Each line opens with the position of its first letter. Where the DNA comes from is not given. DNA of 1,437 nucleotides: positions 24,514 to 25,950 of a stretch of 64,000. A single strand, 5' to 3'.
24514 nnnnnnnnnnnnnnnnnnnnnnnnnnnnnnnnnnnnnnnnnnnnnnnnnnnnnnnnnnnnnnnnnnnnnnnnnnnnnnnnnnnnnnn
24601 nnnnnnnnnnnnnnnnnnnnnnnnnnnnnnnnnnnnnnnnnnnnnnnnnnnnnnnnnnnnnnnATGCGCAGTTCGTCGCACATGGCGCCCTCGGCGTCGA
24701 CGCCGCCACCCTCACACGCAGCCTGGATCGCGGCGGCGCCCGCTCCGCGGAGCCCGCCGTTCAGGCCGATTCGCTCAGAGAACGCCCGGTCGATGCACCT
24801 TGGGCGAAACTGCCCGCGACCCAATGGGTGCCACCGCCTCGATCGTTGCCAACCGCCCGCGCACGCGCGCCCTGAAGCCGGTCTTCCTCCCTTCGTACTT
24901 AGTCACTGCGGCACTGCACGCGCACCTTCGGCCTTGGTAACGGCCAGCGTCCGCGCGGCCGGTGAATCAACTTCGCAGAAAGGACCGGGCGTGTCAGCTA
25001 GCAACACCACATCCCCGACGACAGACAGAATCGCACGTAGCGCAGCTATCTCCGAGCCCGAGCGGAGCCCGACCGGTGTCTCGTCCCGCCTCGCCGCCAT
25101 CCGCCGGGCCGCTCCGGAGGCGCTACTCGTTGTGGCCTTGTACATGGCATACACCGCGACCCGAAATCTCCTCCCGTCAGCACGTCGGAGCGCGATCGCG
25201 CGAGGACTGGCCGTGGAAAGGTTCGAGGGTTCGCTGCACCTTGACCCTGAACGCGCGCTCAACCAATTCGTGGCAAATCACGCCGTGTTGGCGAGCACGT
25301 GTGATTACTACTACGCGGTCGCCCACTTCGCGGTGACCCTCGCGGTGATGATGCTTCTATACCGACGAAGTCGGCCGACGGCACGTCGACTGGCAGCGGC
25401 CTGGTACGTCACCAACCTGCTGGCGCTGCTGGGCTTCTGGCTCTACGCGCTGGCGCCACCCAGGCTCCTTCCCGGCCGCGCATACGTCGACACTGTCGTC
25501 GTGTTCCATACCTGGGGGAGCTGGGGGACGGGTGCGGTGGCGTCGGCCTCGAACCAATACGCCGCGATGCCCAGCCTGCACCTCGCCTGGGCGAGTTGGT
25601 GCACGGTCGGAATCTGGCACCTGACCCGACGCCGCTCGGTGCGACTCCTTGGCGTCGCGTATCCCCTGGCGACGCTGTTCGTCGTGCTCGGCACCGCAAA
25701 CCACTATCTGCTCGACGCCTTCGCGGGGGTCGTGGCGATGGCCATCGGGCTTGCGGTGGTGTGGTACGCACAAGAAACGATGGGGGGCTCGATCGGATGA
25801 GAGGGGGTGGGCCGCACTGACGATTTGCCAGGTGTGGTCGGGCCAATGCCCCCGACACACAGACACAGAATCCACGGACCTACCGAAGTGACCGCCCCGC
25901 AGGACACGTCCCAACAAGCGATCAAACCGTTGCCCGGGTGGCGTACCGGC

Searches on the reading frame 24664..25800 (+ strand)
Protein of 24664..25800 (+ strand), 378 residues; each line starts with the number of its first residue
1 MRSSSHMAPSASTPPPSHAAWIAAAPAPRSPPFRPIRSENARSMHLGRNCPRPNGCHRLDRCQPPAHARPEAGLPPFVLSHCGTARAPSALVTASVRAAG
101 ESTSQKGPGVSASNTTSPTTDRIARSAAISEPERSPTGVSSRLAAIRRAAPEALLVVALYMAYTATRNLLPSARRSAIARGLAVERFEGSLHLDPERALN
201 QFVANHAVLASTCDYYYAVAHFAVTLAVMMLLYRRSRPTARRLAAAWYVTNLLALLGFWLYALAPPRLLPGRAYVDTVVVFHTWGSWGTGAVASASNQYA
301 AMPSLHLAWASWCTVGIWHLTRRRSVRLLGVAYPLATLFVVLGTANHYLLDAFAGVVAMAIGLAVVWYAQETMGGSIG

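Call 83: search_protein_families(library=pfam, proteins=[window:24664-25800:+], max_evalue=0.001)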
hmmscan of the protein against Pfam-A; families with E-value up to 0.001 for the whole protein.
window:24664-25800:+ (378 aa): 1 family
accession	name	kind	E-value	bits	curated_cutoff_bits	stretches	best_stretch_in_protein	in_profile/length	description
PF14378.12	PAP2_3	-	2.3e-47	161.7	27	1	185-364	4-189/190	PAP2 superfamily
